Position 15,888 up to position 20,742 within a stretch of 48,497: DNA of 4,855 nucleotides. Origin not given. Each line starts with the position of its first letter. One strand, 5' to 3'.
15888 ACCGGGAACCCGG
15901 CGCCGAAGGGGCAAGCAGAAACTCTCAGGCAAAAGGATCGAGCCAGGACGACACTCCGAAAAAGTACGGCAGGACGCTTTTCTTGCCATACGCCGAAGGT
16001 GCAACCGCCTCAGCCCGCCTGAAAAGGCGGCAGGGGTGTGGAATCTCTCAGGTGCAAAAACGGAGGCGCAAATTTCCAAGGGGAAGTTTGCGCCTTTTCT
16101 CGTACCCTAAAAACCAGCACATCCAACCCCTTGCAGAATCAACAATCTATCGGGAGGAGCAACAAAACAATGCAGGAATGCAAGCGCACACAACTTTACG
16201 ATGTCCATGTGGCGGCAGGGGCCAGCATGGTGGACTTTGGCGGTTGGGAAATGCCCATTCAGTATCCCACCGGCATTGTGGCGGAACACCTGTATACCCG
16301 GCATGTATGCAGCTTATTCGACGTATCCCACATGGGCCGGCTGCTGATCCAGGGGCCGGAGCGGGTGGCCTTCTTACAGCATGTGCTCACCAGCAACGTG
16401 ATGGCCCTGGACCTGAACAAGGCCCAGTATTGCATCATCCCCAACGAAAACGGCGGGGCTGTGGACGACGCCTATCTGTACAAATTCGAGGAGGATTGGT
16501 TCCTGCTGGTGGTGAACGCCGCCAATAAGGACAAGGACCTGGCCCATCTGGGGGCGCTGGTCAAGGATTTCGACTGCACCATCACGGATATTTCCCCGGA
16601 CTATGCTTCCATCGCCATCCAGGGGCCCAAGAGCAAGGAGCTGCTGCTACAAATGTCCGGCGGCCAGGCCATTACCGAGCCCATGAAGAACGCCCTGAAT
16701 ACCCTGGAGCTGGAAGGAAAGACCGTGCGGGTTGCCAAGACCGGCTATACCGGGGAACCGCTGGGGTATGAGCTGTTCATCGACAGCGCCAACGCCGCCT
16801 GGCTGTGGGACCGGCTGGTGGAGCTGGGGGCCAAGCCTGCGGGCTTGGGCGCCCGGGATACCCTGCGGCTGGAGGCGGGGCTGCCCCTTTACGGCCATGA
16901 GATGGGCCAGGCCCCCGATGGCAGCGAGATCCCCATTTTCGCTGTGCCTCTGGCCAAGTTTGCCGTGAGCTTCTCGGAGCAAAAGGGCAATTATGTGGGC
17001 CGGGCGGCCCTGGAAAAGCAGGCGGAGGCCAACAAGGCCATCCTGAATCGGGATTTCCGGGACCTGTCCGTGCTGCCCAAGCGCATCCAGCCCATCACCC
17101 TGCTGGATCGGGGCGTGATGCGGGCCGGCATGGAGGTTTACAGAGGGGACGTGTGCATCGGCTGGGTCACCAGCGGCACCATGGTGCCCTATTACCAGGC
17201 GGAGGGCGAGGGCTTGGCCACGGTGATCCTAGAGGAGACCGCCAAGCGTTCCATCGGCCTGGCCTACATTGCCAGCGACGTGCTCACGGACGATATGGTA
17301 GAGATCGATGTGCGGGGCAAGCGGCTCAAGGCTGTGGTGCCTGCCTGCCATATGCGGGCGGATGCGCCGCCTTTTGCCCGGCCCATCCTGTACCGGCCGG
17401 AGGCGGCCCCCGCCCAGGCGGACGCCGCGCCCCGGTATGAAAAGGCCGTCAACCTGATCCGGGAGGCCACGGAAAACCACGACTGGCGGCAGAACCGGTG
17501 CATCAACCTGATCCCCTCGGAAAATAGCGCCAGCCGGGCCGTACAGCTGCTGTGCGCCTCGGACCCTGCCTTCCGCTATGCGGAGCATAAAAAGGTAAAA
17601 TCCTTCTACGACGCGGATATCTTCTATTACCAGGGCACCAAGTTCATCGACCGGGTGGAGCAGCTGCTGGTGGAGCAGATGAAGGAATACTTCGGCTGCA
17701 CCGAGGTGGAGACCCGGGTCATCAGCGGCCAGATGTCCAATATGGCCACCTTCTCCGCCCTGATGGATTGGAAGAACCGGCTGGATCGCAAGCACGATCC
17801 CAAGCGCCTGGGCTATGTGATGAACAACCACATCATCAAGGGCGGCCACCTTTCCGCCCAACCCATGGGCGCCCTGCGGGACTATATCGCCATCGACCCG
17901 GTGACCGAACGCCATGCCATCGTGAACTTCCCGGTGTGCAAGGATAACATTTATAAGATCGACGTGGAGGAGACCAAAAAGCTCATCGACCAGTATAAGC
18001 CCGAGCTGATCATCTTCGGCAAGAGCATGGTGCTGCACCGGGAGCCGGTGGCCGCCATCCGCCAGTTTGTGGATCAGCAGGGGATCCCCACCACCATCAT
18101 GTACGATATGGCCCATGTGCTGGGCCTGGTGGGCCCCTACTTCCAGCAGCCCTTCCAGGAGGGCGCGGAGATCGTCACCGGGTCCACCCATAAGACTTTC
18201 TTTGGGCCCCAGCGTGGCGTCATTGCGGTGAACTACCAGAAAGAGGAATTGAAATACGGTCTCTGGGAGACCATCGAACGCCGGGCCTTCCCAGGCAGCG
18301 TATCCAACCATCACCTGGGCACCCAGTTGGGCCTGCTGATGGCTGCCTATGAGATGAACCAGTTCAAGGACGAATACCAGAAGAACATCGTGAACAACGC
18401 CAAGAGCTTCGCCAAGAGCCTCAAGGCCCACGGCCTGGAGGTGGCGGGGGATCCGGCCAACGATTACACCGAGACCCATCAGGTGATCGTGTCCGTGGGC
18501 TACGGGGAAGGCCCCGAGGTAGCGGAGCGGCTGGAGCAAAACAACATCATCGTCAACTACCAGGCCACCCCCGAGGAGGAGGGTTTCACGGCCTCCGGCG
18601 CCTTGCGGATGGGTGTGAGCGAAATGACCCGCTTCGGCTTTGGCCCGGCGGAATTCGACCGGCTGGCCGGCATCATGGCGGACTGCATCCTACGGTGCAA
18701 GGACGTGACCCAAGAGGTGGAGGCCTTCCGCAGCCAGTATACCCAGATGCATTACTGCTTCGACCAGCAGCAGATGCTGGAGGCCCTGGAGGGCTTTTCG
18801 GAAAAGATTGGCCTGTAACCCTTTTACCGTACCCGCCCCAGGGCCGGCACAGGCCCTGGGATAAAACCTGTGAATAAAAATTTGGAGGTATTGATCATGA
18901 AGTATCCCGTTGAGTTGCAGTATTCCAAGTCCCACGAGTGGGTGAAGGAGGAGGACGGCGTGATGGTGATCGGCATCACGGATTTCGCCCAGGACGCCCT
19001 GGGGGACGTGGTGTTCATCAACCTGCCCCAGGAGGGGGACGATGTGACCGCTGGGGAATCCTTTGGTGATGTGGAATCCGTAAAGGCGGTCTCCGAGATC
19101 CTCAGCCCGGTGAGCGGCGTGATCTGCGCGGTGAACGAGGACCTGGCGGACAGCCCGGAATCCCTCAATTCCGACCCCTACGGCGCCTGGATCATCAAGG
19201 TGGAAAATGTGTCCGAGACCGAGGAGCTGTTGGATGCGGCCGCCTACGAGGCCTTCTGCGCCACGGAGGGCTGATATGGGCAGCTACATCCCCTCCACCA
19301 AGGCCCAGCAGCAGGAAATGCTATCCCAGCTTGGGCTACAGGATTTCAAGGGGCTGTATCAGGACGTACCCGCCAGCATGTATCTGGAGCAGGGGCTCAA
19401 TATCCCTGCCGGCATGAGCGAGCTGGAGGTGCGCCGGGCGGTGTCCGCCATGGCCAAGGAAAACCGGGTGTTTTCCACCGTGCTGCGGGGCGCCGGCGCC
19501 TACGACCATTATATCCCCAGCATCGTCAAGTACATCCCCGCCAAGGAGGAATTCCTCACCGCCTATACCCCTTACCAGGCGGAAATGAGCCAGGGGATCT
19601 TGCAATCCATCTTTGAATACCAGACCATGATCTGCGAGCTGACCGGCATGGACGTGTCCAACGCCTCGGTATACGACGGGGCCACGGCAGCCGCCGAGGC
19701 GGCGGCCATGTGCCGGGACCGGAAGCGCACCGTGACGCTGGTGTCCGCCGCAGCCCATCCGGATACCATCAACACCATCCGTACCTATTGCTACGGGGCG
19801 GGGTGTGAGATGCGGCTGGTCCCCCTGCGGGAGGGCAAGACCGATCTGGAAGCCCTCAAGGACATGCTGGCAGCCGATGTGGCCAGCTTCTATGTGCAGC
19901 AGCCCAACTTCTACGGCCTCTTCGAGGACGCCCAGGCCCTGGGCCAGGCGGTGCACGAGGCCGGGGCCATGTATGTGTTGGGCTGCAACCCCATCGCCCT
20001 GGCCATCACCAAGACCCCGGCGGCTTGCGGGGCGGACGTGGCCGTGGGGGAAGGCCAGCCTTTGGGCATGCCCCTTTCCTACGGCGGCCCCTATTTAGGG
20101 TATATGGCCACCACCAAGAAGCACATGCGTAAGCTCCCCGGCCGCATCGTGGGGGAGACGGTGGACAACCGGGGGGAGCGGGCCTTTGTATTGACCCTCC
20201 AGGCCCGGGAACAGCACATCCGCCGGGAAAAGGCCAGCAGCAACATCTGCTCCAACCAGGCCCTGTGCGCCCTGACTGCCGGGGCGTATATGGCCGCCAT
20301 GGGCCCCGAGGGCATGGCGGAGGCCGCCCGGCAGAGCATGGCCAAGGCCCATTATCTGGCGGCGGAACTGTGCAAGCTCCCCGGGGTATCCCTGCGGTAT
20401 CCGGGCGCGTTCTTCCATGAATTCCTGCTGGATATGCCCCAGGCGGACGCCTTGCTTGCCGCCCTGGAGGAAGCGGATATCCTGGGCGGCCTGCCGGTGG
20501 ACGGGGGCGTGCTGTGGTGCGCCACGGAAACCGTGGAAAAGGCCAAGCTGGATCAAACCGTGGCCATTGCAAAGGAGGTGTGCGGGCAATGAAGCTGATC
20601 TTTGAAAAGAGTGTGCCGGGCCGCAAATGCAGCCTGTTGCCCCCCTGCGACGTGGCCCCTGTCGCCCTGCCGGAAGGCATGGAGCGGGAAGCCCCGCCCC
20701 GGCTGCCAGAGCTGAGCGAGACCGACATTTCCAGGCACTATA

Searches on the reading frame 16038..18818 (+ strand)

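Call 19: search_protein_families(library=pfam, proteins=[window:16038-18818:+], max_evalue=0.01)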
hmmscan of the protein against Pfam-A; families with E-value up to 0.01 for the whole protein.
window:16038-18818:+ (926 aa): 3 families
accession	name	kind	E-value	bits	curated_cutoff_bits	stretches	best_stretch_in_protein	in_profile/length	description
PF01571.26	GCV_T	-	1.7e-76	257.3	25.6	1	53-291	1-243/255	Aminomethyltransferase folate-binding domain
PF00464.25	SHMT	-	2.8e-44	151.8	27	1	474-879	8-398/399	Serine hydroxymethyltransferase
PF08669.17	GCV_T_C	-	3.7e-09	36.8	25.9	1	401-434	39-73/80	Glycine cleavage T-protein C-terminal barrel domain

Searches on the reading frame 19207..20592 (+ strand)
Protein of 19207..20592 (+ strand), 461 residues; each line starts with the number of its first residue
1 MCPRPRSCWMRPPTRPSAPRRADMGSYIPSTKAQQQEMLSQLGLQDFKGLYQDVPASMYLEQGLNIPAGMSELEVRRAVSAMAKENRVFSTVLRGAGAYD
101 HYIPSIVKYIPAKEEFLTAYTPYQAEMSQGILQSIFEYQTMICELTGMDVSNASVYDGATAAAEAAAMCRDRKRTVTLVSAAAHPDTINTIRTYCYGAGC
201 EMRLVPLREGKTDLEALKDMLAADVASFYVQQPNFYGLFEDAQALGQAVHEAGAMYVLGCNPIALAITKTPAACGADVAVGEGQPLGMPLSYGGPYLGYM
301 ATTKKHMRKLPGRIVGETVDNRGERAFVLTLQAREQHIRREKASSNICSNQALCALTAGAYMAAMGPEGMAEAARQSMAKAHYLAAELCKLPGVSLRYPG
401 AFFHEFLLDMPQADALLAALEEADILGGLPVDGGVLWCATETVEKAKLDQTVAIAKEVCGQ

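Call 19: search_protein_families(library=pfam, proteins=[window:19207-20592:+], max_evalue=0.01)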
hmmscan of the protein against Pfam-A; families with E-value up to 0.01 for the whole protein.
window:19207-20592:+ (461 aa): 2 families
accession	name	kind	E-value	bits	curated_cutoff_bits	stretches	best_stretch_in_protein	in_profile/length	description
PF02347.22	GDC-P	-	1.6e-126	423.1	26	1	26-451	2-425/429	Glycine cleavage system P-protein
PF00266.25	Aminotran_5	-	0.00018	21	21.5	1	156-395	67-298/371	Aminotransferase class-V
